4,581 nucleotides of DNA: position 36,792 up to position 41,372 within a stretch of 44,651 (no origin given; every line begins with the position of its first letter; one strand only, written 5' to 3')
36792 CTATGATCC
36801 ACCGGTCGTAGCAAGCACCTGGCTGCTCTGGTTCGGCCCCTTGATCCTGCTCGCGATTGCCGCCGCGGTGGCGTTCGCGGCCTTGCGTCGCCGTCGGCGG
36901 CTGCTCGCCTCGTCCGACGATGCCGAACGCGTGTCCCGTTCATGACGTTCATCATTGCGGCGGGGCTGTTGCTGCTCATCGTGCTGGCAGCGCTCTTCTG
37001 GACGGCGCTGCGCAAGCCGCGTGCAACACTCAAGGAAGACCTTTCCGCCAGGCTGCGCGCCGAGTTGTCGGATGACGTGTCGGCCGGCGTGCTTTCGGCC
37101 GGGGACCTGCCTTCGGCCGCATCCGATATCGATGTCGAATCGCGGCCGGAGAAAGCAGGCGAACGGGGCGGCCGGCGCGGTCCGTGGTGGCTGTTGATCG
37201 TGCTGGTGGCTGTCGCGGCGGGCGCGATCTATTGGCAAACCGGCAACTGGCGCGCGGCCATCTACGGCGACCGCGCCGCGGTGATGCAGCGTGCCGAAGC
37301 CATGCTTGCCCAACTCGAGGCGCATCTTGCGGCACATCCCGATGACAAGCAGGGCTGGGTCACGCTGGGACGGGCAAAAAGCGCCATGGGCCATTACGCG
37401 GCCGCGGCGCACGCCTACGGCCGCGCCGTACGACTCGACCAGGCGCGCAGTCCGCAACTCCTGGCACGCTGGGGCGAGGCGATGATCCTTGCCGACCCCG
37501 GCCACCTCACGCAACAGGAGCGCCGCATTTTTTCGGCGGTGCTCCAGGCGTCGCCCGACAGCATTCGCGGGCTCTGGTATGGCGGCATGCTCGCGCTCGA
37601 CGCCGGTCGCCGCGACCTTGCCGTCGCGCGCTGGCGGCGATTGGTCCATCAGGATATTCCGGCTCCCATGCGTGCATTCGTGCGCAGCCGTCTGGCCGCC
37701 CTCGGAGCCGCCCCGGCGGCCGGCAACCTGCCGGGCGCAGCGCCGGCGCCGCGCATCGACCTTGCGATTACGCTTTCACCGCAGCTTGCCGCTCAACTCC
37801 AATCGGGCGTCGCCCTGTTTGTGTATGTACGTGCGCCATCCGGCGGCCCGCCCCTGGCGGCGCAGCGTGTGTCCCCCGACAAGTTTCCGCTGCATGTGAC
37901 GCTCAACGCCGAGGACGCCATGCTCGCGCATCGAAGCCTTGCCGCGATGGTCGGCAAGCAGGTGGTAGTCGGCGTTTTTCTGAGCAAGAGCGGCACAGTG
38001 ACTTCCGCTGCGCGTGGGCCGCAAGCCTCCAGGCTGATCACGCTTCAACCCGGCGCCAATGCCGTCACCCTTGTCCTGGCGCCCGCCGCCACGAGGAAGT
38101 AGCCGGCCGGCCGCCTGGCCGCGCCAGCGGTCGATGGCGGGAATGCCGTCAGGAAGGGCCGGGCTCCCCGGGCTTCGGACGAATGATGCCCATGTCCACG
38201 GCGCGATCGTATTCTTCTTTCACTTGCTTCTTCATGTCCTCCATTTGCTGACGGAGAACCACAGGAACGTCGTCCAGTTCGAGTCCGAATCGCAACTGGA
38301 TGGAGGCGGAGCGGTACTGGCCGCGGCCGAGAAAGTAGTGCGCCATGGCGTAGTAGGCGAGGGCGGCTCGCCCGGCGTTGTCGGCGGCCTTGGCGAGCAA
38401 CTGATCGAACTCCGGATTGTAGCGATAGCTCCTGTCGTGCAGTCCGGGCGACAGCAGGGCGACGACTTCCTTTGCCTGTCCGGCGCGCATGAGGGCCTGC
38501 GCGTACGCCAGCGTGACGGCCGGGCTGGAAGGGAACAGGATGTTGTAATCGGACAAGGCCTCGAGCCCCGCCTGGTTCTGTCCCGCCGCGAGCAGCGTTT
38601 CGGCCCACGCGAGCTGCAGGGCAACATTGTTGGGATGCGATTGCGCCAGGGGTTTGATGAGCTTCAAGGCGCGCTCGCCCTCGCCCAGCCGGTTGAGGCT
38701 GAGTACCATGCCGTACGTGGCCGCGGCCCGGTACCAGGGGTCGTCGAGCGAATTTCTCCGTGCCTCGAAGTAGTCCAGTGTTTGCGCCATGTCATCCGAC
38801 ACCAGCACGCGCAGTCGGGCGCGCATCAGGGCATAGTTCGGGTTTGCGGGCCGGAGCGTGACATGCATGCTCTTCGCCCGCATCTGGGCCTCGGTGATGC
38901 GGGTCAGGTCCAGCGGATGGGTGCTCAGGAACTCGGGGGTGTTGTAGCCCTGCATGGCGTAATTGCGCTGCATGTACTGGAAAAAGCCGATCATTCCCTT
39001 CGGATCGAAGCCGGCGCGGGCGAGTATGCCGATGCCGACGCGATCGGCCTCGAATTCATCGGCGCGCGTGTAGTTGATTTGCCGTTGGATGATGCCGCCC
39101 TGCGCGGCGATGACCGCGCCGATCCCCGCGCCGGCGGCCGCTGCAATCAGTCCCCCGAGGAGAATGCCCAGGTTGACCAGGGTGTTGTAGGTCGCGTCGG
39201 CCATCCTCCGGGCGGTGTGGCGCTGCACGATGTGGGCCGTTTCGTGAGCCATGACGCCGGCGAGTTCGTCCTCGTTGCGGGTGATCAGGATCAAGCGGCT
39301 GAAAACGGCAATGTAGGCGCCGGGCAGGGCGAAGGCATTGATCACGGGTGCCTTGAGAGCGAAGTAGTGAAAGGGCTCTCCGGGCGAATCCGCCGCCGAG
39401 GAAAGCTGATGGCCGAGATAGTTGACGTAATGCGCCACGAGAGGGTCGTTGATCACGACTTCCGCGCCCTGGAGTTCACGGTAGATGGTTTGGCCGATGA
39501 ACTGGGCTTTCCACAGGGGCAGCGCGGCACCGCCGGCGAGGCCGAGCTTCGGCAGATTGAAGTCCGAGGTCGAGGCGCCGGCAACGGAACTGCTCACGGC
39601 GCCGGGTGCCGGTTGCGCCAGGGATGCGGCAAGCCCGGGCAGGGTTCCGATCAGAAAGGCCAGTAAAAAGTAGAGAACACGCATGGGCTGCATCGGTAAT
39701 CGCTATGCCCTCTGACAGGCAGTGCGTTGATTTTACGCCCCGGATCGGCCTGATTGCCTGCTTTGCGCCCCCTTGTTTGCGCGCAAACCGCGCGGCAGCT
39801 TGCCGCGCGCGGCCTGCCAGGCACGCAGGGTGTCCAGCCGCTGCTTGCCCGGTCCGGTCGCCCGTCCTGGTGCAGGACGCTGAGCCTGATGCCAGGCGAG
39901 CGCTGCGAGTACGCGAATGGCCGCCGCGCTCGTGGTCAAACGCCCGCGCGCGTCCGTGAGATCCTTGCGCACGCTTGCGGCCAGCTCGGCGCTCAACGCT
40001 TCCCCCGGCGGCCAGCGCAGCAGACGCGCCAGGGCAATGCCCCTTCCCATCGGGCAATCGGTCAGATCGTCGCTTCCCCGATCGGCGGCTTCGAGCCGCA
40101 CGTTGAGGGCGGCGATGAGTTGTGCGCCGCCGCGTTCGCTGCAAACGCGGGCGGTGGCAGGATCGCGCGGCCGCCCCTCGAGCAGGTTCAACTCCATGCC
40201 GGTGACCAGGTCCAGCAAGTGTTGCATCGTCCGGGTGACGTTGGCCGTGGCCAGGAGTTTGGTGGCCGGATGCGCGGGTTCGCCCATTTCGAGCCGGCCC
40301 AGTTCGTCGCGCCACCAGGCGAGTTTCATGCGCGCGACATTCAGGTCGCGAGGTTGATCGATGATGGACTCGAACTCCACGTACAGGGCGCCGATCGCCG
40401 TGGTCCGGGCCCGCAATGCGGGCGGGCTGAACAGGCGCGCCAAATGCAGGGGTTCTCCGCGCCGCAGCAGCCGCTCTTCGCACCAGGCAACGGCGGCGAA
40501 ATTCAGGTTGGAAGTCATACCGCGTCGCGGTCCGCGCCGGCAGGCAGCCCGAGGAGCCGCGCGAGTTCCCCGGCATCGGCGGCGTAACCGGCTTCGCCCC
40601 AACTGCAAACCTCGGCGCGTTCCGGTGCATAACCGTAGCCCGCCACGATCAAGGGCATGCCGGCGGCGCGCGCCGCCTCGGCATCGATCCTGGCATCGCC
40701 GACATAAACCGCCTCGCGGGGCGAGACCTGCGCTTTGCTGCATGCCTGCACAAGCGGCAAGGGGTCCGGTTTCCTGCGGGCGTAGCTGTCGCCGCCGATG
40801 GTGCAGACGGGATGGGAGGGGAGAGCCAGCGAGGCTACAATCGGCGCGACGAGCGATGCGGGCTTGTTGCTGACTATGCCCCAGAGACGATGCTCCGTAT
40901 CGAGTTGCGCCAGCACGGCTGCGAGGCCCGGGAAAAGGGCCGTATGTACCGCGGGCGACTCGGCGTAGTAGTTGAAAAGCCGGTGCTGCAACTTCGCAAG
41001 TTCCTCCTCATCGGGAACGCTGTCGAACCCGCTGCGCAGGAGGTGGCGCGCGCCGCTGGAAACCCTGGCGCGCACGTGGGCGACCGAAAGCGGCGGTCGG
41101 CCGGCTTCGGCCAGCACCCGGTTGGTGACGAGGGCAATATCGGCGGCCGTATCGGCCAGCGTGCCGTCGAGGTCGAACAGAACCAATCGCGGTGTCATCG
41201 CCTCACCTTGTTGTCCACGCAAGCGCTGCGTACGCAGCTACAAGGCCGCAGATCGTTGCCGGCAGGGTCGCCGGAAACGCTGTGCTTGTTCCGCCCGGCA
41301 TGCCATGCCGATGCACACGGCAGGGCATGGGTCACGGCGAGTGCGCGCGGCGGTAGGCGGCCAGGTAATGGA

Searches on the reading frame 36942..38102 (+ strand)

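Call 35: search_protein_families(library=pfam, proteins=[window:36942-38102:+], max_evalue=0.001)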
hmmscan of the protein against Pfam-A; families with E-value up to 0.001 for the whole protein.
window:36942-38102:+ (386 aa): 4 families
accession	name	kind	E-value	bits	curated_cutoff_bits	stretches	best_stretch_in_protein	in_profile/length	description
PF23892.1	Ig_CycH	-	7e-17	61.6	27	1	272-357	1-85/108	Cytochrome c-type biogenesis protein H Ig-like domain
PF23914.1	TPR_CcmH_CycH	-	1.5e-12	48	42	1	125-235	39-148/158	Cytochrome c-type biogenesis protein H TPR domain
PF13432.12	TPR_16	-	0.00047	21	32.7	1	141-207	2-64/65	Tetratricopeptide repeat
PF07719.23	TPR_2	-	0.00051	20.4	27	0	138-166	3-31/34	Tetratricopeptide repeat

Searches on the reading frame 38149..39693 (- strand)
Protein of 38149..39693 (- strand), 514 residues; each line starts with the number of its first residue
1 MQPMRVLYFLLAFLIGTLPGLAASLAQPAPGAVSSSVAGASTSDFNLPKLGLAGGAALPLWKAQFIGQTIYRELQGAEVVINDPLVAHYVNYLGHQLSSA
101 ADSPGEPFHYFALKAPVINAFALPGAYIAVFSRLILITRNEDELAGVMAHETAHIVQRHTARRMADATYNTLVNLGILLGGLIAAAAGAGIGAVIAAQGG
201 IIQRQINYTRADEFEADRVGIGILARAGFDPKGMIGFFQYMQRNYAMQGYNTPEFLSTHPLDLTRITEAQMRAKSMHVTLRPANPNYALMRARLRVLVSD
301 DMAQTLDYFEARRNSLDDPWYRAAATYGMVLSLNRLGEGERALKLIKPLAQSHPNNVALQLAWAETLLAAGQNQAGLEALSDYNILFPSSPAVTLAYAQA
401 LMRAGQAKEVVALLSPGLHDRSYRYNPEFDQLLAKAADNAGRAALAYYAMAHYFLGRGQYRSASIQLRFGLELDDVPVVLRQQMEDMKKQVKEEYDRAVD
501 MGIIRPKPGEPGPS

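Call 35: search_protein_families(library=pfam, proteins=[window:38149-39693:-], max_evalue=0.001)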
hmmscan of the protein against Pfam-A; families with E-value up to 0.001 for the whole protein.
window:38149-39693:- (514 aa): 3 families
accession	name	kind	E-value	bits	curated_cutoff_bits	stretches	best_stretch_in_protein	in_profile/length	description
PF01435.24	Peptidase_M48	-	2.7e-37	128.9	20.3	1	87-271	4-184/186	Peptidase family M48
PF13428.12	TPR_14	-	1e-07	32.3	23.5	0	358-400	2-44/44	Tetratricopeptide repeat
PF14559.12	TPR_19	-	1.1e-05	26.1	25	1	367-421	1-55/68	Tetratricopeptide repeat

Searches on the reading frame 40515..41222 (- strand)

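Call 35: search_protein_families(library=pfam, proteins=[window:40515-41222:-], max_evalue=0.001)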
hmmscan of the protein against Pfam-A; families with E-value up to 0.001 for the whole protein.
window:40515-41222:- (235 aa): 4 families
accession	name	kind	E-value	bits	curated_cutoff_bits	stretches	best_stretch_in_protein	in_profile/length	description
PF13419.12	HAD_2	-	5.2e-29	102.1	23.8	1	14-193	1-177/178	Haloacid dehalogenase-like hydrolase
PF00702.32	Hydrolase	-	1e-22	81.9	26.4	1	12-188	2-191/191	haloacid dehalogenase-like hydrolase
PF12710.13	HAD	-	7.5e-08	33.4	27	1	14-185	1-189/189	haloacid dehalogenase-like hydrolase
PF13242.12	Hydrolase_like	-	2.6e-06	27.7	22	1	149-194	2-48/75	HAD-hyrolase-like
